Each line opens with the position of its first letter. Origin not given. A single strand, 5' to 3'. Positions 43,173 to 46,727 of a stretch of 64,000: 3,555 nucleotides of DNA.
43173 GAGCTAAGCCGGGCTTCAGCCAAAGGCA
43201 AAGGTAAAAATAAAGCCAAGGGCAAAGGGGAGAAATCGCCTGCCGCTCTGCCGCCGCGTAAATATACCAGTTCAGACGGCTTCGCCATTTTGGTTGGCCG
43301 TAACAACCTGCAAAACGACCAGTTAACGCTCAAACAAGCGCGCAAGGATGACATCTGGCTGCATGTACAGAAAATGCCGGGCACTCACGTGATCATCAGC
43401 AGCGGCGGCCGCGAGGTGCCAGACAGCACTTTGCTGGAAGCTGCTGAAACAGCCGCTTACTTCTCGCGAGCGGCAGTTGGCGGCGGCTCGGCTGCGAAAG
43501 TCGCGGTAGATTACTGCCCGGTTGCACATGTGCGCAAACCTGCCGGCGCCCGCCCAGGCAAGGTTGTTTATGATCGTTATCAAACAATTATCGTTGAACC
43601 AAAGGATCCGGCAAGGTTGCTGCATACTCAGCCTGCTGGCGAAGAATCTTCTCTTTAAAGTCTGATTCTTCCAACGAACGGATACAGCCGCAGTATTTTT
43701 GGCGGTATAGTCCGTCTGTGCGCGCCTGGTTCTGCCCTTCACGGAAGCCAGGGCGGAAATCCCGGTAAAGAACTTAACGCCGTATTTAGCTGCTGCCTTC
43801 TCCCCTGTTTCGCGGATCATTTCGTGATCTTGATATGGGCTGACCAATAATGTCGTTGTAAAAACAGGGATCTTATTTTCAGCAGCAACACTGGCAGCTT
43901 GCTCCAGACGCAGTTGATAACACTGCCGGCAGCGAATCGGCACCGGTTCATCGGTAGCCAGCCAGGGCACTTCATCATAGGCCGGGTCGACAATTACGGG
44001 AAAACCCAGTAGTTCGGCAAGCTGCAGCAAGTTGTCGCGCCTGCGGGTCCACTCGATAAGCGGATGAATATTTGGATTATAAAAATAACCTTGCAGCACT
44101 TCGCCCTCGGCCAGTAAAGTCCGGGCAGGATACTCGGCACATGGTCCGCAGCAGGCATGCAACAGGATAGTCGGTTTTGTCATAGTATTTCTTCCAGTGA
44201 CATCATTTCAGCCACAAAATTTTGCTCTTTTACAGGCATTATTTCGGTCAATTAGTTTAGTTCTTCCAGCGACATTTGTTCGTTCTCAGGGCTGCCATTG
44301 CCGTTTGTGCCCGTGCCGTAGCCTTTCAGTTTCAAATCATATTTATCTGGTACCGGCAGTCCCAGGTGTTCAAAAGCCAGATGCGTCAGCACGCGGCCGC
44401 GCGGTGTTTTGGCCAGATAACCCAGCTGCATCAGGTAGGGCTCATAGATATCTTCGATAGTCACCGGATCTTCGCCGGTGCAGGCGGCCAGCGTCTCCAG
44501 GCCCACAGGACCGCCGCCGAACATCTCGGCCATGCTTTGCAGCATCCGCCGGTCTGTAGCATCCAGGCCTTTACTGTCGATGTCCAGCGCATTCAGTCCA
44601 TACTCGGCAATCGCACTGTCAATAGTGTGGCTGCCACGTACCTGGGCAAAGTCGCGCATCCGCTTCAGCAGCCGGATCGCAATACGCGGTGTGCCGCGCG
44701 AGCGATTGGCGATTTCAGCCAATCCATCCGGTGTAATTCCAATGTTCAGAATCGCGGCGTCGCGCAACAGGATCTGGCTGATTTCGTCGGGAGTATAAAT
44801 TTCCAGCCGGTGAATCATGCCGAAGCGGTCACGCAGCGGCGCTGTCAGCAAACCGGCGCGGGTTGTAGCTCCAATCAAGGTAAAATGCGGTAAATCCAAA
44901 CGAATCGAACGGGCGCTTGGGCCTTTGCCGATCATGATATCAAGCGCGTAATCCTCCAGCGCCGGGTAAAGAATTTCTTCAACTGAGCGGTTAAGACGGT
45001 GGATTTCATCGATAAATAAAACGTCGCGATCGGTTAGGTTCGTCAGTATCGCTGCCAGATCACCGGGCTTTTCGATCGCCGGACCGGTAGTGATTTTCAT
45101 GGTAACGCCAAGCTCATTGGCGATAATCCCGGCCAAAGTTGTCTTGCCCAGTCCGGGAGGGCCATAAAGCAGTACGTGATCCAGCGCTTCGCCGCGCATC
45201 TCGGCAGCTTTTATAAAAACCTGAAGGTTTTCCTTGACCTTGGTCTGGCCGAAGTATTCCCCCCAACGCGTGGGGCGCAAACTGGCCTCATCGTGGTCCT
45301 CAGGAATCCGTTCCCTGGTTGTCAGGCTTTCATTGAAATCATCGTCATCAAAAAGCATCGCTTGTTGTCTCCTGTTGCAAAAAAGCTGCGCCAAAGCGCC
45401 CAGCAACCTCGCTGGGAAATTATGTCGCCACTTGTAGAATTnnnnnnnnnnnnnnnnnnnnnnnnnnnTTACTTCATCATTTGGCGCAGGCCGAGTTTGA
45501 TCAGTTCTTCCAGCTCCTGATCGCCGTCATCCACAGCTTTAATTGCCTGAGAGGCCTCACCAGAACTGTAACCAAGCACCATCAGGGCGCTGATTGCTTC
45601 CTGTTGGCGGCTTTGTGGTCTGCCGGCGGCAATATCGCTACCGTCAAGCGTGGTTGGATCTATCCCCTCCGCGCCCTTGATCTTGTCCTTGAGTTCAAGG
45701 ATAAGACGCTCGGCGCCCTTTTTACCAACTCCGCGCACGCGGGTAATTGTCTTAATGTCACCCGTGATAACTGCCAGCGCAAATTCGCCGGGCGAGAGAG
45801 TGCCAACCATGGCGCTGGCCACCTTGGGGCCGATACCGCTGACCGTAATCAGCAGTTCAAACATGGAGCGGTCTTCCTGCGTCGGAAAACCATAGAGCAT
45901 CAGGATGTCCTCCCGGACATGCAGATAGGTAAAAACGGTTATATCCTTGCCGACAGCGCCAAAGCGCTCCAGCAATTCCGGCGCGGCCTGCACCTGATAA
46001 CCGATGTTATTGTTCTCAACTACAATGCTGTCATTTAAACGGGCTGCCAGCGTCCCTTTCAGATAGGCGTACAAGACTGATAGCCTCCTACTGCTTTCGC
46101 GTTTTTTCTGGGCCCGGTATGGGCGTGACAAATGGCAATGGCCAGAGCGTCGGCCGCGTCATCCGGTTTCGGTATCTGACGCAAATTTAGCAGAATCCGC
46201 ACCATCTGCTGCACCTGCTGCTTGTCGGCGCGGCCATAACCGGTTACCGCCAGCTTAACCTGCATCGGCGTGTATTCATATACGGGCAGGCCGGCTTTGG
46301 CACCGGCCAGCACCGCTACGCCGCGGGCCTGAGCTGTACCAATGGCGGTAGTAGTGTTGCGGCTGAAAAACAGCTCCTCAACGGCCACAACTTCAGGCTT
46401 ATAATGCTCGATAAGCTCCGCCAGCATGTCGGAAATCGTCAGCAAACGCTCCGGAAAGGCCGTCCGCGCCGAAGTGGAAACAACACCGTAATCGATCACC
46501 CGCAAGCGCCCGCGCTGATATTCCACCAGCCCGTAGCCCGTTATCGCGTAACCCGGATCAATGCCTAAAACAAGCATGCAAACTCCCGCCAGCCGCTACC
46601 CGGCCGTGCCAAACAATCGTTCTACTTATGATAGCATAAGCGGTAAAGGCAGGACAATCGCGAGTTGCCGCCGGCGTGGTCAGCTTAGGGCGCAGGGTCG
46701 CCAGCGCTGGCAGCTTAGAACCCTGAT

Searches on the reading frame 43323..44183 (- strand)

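Call 10: search_protein_families(library=pfam, proteins=[window:43323-44183:-], max_evalue=0.00001)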
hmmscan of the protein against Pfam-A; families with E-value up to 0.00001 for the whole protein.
window:43323-44183:- (286 aa): 1 family
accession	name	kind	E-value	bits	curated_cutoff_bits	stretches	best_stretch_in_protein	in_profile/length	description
PF02677.20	QueH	-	6.4e-40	137.5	23.5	1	6-140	1-140/175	Epoxyqueuosine reductase QueH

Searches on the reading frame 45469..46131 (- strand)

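Call 10: search_protein_families(library=pfam, proteins=[window:45469-46131:-], max_evalue=0.00001)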
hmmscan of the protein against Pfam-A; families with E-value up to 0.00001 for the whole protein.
window:45469-46131:- (220 aa): 3 families
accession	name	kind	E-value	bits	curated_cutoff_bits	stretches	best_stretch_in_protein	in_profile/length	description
PF01330.27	RuvA_N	-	9.3e-18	64.5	23.6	1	21-81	2-61/61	RuvA N terminal domain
PF14520.12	HHH_5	-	1.1e-14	55.1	27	1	91-149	1-57/57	Helix-hairpin-helix domain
PF07499.19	RuvA_C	-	2e-12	47.9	24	1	176-219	3-47/47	RuvA, C-terminal domain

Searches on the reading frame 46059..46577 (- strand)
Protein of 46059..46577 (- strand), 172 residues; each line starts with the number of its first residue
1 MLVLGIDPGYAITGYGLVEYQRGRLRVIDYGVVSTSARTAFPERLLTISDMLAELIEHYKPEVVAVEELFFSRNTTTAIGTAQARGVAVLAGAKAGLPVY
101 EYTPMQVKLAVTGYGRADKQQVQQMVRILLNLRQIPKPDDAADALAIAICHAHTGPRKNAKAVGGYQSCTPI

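Call 5: search_protein_families(library=pfam, proteins=[window:46059-46577:-], max_evalue=0.01)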
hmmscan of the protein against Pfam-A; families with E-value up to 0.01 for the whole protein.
window:46059-46577:- (172 aa): 1 family
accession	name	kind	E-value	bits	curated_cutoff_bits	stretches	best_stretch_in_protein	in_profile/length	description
PF02075.23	RuvC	-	2.1e-55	187.2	22.2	1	3-151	1-148/148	Crossover junction endodeoxyribonuclease RuvC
